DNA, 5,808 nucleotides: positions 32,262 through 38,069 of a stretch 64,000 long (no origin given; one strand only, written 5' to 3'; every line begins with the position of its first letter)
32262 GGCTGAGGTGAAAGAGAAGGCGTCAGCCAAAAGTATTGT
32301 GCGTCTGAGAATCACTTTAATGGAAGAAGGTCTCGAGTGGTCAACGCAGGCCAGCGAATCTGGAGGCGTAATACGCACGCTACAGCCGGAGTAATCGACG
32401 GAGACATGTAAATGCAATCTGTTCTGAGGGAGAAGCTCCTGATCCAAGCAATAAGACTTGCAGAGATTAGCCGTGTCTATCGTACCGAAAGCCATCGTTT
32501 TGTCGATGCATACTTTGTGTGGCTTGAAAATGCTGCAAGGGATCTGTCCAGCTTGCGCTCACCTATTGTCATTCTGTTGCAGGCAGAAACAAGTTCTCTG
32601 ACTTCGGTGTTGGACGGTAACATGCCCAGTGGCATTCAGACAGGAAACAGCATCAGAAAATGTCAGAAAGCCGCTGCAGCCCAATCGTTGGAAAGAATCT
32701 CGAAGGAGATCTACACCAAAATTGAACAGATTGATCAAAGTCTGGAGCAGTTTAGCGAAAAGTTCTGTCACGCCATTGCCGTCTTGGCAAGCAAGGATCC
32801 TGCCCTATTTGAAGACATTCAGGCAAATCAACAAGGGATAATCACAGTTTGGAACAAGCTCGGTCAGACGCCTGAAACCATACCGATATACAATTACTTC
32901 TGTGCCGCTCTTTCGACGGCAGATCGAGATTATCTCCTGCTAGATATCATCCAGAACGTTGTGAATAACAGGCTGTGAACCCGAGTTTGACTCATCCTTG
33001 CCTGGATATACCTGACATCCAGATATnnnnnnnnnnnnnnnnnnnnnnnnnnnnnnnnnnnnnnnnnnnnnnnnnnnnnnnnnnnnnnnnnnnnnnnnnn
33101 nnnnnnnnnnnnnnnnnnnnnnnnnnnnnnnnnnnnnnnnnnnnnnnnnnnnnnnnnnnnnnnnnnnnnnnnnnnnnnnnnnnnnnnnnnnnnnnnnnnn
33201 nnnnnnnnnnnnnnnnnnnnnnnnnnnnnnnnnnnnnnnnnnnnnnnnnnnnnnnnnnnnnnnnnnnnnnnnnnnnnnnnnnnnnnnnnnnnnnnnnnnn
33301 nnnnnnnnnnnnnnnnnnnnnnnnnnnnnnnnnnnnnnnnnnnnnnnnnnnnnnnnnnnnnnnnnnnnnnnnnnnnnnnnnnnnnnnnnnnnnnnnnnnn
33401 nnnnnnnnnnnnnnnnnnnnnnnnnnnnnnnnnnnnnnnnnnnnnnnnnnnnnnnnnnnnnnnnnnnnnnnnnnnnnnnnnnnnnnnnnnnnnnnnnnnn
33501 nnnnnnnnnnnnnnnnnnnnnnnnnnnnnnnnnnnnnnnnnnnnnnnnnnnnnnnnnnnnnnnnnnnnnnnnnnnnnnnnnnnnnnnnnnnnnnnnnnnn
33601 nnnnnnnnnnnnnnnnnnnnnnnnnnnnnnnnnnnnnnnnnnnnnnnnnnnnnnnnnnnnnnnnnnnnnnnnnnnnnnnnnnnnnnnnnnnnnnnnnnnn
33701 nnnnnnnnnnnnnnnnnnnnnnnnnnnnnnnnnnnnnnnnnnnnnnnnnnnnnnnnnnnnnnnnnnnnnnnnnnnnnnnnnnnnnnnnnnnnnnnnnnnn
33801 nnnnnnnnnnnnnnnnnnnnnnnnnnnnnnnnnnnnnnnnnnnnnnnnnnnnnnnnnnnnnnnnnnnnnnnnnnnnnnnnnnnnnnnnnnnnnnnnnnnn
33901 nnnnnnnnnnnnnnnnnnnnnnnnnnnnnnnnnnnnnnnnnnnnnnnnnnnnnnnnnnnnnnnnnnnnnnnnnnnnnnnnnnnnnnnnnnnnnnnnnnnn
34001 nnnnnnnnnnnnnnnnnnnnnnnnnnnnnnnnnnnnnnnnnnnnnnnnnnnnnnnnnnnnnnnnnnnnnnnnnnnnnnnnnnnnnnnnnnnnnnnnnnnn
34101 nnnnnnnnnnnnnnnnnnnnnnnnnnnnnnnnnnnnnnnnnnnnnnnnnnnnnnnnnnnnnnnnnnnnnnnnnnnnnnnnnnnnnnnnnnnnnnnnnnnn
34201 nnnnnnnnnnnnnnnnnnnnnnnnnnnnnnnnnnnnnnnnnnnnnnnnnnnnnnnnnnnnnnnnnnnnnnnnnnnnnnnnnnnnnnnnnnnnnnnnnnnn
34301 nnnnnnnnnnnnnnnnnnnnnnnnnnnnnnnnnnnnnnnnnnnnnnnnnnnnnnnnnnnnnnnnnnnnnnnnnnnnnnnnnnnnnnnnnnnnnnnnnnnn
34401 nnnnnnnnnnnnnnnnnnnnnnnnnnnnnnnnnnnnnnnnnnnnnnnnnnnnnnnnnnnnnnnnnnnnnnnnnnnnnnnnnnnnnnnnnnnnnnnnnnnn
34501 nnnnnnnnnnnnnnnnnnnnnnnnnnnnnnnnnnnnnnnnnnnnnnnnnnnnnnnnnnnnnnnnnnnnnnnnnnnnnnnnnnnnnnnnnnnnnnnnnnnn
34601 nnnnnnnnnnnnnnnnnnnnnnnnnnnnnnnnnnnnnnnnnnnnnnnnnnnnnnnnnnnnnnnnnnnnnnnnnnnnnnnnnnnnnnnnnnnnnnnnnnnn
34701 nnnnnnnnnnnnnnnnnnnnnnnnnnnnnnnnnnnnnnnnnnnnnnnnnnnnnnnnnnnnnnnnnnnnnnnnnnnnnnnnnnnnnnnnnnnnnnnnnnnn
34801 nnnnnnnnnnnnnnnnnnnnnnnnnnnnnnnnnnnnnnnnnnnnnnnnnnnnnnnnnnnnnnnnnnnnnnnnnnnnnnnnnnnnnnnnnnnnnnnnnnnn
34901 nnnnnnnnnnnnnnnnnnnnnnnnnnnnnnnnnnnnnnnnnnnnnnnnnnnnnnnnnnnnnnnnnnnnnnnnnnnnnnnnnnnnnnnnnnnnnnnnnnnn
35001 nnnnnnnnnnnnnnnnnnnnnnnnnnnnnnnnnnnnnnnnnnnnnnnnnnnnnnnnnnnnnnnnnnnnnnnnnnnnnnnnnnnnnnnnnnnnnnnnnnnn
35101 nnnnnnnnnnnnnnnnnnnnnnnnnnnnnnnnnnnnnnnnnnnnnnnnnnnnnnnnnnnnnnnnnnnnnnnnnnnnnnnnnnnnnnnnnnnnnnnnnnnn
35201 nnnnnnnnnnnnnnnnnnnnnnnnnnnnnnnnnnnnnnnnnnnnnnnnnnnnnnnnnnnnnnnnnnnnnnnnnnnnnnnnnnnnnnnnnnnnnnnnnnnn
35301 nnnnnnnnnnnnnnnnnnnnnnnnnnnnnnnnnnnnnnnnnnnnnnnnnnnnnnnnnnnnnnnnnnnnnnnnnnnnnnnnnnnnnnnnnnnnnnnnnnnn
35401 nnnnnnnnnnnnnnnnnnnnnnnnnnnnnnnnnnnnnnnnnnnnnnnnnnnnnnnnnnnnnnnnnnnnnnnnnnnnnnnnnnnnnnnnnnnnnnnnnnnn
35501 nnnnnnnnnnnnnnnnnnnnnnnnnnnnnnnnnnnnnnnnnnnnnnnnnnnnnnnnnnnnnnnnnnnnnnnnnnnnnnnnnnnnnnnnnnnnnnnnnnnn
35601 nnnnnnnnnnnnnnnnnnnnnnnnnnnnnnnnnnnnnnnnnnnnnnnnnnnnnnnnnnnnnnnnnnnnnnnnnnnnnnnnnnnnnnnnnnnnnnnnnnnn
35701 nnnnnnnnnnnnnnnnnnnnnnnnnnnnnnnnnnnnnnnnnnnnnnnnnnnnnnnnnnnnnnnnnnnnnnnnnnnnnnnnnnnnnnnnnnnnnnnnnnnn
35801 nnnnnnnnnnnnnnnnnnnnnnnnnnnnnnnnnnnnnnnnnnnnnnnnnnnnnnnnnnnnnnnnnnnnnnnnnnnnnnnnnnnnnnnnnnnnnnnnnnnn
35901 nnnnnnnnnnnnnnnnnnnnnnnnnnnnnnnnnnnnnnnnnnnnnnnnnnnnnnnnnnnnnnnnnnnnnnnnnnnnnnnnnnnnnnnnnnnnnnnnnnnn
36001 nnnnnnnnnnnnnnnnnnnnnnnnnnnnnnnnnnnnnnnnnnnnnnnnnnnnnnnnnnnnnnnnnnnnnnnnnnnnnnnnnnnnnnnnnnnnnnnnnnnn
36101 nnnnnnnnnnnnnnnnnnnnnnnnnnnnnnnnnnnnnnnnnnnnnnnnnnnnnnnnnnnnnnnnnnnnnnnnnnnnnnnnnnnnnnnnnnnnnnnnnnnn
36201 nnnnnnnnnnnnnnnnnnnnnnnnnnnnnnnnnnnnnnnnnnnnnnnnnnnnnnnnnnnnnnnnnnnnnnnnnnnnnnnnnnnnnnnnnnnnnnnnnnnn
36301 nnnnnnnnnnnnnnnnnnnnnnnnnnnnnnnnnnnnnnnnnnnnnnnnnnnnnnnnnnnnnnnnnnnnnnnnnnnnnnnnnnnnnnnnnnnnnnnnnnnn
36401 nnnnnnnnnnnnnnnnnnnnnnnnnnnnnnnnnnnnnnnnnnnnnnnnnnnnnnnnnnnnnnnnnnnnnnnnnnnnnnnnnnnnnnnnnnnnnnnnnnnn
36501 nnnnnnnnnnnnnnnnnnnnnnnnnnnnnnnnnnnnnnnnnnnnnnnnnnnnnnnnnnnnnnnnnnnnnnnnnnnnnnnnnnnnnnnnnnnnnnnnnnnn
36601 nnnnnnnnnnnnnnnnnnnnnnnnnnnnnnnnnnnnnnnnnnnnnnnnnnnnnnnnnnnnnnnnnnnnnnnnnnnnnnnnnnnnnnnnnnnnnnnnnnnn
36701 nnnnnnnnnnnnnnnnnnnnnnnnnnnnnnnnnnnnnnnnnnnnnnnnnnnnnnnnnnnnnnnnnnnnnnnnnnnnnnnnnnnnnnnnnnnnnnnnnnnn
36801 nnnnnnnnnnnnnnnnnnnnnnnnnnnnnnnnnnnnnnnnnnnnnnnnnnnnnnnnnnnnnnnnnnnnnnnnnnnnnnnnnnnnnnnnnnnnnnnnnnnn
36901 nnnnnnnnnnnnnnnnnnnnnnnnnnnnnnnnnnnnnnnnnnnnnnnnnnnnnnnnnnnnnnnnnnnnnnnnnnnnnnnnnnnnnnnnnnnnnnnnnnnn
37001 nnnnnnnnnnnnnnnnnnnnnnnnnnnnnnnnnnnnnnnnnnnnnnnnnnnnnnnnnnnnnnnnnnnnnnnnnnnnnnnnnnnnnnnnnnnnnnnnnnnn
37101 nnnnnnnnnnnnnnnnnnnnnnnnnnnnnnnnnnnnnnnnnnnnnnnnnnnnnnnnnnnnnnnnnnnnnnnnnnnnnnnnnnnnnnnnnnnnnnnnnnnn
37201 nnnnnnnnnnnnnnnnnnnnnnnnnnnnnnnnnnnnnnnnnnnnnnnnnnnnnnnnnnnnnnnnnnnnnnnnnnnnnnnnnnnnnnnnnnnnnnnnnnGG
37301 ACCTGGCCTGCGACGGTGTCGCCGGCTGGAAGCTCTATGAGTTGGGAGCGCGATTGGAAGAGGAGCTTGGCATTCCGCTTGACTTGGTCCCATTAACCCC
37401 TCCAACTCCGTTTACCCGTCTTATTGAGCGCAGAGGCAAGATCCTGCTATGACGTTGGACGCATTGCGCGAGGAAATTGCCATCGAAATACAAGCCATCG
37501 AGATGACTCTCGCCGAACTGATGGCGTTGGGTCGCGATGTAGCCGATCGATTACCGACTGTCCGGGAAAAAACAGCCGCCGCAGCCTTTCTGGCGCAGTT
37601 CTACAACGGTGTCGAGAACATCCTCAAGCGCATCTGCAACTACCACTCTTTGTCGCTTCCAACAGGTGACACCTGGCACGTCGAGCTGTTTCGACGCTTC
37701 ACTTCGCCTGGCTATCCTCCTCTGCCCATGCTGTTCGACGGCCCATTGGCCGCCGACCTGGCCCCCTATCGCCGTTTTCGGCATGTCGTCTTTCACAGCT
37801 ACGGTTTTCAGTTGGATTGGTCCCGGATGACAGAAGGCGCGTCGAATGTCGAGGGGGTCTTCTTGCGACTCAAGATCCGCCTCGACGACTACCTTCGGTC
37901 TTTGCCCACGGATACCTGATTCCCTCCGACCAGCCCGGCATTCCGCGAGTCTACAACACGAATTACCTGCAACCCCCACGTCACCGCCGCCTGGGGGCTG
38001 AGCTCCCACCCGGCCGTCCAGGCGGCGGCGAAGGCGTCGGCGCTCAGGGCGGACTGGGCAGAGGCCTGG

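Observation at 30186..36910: Low-GC, six-gene island of unrecognised proteins centred on an MMP-like protease: candidate uncharacterised system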

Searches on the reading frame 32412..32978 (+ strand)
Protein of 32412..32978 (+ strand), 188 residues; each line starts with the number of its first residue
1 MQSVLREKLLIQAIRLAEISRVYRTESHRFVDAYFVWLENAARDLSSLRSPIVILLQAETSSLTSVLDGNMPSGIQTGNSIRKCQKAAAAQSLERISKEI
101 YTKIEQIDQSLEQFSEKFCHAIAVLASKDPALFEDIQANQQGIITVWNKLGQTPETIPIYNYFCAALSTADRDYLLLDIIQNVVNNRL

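Call 4: search_protein_families(library=pfam, proteins=[window:32412-32978:+], max_evalue=0.1)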
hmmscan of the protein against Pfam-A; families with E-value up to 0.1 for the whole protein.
window:32412-32978:+ (188 aa): 3 families
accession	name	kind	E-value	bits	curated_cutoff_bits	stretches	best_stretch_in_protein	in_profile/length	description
PF25234.1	Periphilin_C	-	0.00028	21.6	27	1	86-138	5-57/84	Periphilin C-terminal domain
PF11101.13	DUF2884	-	0.041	13.9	30.6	1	87-138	170-221/228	Protein of unknown function (DUF2884)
PF05289.16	BLYB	-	0.07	13.8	25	1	80-152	39-109/120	Borrelia hemolysin accessory protein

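Call 6: search_protein_families(library=padloc, proteins=[window:32412-32978:+], max_evalue=0.1)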
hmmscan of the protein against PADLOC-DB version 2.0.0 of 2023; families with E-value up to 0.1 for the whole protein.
window:32412-32978:+ (188 aa): 0 families

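Call 7: search_protein_families(library=ncbifam, proteins=[window:32412-32978:+], max_evalue=0.1)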
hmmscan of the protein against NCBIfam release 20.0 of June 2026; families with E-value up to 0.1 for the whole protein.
window:32412-32978:+ (188 aa): 3 families
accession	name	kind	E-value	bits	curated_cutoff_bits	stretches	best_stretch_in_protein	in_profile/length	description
NF033422.1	onco_T4SS_CagA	equivalog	0.034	11.9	999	1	80-120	663-703/1180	type IV secretion system oncogenic effector CagA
NF033576.1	mCpol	domain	0.055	14.1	40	1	76-130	9-65/118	mCpol domain-containing protein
TIGR02467.1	CbiE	equivalog_domain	0.063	12.7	92.9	0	89-134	35-81/204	precorrin-6y C5,15-methyltransferase (decarboxylating) subunit CbiE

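Call 8: search_protein_families(library=phrogs, proteins=[window:32412-32978:+], max_evalue=0.1)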
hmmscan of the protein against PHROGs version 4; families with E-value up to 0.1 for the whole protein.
window:32412-32978:+ (188 aa): 1 family
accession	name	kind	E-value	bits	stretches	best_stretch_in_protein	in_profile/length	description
phrog_13822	-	unknown function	0.046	14.9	0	159-182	40-62/93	-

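Call 92: search_solved_structures(query=A7, max_evalue=10)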
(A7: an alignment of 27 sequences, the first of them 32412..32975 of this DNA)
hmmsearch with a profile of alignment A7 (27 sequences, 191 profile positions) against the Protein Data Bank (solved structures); distinct sequences matched with E-value up to 10: 3.
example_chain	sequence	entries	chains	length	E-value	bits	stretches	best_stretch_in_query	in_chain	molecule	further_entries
4ol8_A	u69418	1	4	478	0.12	15.3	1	105-174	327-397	Reverse transcriptase/ribonuclease H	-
7q5b_A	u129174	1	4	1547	0.51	13.2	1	105-174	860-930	Transposon Ty3-G Gag-Pol polyprotein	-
2wqd_A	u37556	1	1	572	0.88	12.5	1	31-111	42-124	PHOSPHOENOLPYRUVATE-PROTEIN PHOSPHOTRANSFERASE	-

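Call 93: search_protein_families(library=pfam, alignment_id=A7, max_evalue=0.05)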
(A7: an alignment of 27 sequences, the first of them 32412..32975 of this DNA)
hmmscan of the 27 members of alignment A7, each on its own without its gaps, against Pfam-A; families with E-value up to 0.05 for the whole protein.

A. member 1, window:32412-32975:+ (188 aa): 2 families
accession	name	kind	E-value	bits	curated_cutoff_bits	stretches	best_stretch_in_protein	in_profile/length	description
PF25234.1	Periphilin_C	-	0.00028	21.6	27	1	86-138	5-57/84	Periphilin C-terminal domain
PF11101.13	DUF2884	-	0.041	13.9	30.6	0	87-138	170-221/228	Protein of unknown function (DUF2884)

B. families by the number of members that match (of 27 scanned): 28 families (the first 25 are shown)
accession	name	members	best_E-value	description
PF25234.1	Periphilin_C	7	0.00028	Periphilin C-terminal domain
PF11101.13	DUF2884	5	0.0019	Protein of unknown function (DUF2884)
PF07464.16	ApoLp-III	5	0.0031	Apolipophorin-III precursor (apoLp-III)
PF11083.13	Relaxase_C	3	0.011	C-terminal helical hairpin domain from relaxase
PF04513.17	Baculo_PEP_C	3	0.017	Baculovirus polyhedron envelope protein, PEP, C terminus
PF13625.11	Helicase_C_3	1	0.00051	Helicase conserved C-terminal domain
PF05478.16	Prominin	1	0.00064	Prominin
PF08721.17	Tn7_Tnp_TnsA_C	1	0.0033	TnsA endonuclease C terminal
PF14182.11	YgaB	1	0.0044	YgaB-like protein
PF17930.7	LpxI_N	1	0.01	LpxI N-terminal domain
PF04124.18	Dor1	1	0.012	Dor1-like family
PF15679.10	DUF4665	1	0.012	Domain of unknown function (DUF4665)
PF01499.21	Herpes_UL25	1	0.012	Herpesvirus UL25 family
PF25051.1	WHD_MCM8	1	0.013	MCM8 winged helix domain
PF05597.16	Phasin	1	0.015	Poly(hydroxyalcanoate) granule associated protein (phasin)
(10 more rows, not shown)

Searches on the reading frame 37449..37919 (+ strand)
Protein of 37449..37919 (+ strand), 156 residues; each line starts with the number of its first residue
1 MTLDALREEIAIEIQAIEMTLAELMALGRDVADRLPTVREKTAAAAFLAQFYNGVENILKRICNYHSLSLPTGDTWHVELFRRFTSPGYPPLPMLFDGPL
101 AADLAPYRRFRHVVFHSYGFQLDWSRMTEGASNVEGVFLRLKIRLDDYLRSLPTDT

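Call 12: search_protein_families(library=pfam, proteins=[window:37449-37919:+], max_evalue=0.01)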
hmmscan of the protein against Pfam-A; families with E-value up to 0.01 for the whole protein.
window:37449-37919:+ (156 aa): 1 family
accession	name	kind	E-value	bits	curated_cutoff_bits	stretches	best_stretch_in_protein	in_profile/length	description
PF20797.2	HepT-like_2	-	2.7e-23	82.6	27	1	43-151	1-109/110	HepT-like protein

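Call 105: find_encoding_contigs(protein=window:37449-37919:+, flank=10000, max_places=8)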
Protein window:37449-37919:+ (156 aa): 21 contigs read that carry it; 8 places shown.
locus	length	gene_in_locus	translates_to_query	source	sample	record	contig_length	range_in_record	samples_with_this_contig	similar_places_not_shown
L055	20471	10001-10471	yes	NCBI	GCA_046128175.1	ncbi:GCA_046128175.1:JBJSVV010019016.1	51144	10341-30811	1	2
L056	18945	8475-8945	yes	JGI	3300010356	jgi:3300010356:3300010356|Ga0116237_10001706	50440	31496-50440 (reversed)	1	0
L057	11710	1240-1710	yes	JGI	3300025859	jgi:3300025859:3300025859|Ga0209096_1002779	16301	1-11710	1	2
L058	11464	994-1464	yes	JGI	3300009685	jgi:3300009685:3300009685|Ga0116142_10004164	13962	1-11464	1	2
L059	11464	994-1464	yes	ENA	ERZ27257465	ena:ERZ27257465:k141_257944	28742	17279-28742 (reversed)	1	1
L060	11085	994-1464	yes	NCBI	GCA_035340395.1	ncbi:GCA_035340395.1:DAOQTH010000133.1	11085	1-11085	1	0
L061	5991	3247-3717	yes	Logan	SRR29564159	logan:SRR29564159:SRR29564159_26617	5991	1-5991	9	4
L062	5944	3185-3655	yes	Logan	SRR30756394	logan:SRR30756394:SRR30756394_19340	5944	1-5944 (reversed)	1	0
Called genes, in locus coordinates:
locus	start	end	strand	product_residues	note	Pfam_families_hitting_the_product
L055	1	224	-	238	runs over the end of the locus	PF02585:PIG-L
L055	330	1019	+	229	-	PF03167:UDG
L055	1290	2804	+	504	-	PF02789:Peptidase_M17_N, PF00883:Peptidase_M17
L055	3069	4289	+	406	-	PF07690:MFS_1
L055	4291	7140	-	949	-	PF01381:HTH_3, PF13560:HTH_31, PF00931:NB-ARC (weak), PF13191:AAA_16 (weak), PF13401:AAA_22, PF05729:NACHT (weak), PF25872:HTH_77, PF13424:TPR_12, +3 more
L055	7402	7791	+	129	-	-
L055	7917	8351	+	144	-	PF17963:Big_9 (weak)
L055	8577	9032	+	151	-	-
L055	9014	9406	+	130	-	-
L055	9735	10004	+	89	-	-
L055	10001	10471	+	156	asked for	PF20797:HepT-like_2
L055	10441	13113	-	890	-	PF01381:HTH_3, PF13560:HTH_31, PF13191:AAA_16 (weak), PF13401:AAA_22 (weak), PF13424:TPR_12 (faint), PF25872:HTH_77 (weak), PF17874:TPR_MalT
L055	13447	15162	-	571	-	PF00664:ABC_membrane (weak), PF00005:ABC_tran, PF02463:SMC_N (weak)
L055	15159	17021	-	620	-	PF00664:ABC_membrane, PF00005:ABC_tran, PF02463:SMC_N (faint), PF13304:AAA_21 (faint)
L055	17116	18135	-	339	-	PF02322:Cyt_bd_oxida_II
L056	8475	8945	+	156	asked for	PF20797:HepT-like_2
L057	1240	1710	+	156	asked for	PF20797:HepT-like_2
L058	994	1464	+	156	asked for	PF20797:HepT-like_2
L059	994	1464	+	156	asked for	PF20797:HepT-like_2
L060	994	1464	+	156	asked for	PF20797:HepT-like_2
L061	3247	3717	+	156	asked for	PF20797:HepT-like_2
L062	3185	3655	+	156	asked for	PF20797:HepT-like_2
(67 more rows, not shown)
